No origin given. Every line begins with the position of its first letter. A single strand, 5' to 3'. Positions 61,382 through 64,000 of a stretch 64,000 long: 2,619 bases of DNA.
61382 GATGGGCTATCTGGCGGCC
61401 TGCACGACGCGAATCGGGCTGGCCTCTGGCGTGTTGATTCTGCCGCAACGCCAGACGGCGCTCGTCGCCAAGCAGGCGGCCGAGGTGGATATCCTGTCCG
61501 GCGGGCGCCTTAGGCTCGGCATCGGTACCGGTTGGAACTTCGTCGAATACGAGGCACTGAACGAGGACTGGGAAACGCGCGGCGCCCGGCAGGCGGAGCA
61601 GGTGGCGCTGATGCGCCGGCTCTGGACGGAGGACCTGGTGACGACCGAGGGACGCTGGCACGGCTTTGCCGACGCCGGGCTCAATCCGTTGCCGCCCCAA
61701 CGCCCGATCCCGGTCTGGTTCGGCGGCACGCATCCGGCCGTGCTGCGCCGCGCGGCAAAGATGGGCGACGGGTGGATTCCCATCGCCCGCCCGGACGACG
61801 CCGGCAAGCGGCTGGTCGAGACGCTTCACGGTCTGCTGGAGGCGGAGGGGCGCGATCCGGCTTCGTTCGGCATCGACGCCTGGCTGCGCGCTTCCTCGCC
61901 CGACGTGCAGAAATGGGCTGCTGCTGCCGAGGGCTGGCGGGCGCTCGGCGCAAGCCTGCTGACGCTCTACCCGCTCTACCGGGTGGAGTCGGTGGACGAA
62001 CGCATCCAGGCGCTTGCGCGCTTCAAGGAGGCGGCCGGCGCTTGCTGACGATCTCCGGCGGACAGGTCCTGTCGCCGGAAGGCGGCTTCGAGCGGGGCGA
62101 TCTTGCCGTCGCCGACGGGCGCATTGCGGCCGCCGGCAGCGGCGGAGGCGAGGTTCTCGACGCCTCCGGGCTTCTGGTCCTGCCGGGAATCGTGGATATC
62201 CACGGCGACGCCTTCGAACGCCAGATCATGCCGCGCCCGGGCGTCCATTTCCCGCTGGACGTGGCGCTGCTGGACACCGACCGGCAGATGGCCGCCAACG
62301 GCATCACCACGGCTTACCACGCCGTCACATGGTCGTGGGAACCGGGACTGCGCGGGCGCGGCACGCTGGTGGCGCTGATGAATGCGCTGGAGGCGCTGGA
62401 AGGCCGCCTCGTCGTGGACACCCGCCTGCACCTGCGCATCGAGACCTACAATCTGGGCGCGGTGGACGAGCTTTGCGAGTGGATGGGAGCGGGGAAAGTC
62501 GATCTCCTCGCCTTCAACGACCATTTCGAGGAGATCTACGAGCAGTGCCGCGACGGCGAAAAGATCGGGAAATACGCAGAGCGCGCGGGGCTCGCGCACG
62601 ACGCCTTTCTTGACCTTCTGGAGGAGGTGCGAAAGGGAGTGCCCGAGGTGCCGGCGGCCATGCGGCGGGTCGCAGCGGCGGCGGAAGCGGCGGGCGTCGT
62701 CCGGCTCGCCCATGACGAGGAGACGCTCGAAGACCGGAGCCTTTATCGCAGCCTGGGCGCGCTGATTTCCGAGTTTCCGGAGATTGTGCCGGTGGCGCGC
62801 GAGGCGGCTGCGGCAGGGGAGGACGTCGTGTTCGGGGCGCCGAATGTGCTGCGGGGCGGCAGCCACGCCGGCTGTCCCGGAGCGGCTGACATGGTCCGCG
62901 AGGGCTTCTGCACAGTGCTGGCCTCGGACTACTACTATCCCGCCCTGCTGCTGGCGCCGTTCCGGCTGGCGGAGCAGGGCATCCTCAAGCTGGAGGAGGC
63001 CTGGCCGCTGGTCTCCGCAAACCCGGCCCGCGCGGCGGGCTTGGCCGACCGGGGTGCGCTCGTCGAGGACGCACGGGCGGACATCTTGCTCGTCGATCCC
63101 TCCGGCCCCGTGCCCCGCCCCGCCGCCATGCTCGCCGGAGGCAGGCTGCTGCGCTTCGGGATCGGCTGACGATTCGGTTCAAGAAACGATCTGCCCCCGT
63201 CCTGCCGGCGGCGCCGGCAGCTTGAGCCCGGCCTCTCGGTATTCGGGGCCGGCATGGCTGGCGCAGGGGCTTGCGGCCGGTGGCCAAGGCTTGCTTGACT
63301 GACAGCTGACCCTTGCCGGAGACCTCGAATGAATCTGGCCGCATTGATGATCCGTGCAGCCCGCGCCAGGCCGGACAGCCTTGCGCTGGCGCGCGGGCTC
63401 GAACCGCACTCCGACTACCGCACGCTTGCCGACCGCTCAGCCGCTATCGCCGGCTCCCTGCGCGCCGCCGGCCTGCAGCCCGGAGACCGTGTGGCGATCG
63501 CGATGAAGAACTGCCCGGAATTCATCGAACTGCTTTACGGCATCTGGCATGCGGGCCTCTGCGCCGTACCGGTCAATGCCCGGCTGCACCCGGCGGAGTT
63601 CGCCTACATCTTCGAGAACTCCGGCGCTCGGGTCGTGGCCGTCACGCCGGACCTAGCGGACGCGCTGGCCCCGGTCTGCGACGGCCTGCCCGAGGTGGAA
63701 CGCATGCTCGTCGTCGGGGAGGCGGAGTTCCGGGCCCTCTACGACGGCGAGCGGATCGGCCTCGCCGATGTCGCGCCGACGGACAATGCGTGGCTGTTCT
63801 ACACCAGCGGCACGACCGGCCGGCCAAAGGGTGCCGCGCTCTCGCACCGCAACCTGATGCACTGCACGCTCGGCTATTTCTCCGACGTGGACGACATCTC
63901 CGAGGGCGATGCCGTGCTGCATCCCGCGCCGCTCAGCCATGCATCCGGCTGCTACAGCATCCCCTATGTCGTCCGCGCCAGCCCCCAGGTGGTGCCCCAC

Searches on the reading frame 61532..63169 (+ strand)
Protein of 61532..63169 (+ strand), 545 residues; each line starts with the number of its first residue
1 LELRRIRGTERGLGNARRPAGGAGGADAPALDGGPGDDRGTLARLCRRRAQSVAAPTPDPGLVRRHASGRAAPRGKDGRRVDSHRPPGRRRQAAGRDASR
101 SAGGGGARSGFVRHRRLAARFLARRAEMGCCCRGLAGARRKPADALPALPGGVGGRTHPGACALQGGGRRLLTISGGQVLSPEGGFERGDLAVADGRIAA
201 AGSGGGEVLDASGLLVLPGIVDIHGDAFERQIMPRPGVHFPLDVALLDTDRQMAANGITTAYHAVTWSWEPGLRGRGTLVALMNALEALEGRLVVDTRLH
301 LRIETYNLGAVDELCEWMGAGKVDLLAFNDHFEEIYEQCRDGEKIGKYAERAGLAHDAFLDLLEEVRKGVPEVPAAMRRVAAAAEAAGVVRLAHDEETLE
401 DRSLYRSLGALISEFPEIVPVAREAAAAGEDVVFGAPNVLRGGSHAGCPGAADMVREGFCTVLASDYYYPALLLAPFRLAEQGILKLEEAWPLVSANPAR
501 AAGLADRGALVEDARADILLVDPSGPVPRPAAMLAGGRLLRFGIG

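Call 16: search_protein_families(library=pfam, proteins=[window:61532-63169:+], max_evalue=0.001)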
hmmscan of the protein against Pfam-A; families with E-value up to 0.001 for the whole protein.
window:61532-63169:+ (545 aa): 1 family
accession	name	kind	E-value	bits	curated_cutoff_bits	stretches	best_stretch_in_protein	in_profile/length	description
PF07969.17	Amidohydro_3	-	2.7e-07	30.9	29.7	1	374-524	292-446/472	Amidohydrolase family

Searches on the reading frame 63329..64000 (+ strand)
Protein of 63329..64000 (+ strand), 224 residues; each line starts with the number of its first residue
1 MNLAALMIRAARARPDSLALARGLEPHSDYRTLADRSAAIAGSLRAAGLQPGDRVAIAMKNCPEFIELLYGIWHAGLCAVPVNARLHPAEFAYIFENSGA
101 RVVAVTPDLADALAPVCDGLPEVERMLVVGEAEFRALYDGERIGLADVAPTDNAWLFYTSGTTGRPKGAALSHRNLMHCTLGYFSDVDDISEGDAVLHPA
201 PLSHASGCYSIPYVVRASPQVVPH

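Call 16: search_protein_families(library=pfam, proteins=[window:63329-64000:+], max_evalue=0.001)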
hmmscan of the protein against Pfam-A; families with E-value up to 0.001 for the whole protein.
window:63329-64000:+ (224 aa): 1 family
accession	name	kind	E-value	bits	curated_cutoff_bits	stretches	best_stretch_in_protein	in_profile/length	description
PF00501.34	AMP-binding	-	2.4e-47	162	29.9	1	9-216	3-229/384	AMP-binding enzyme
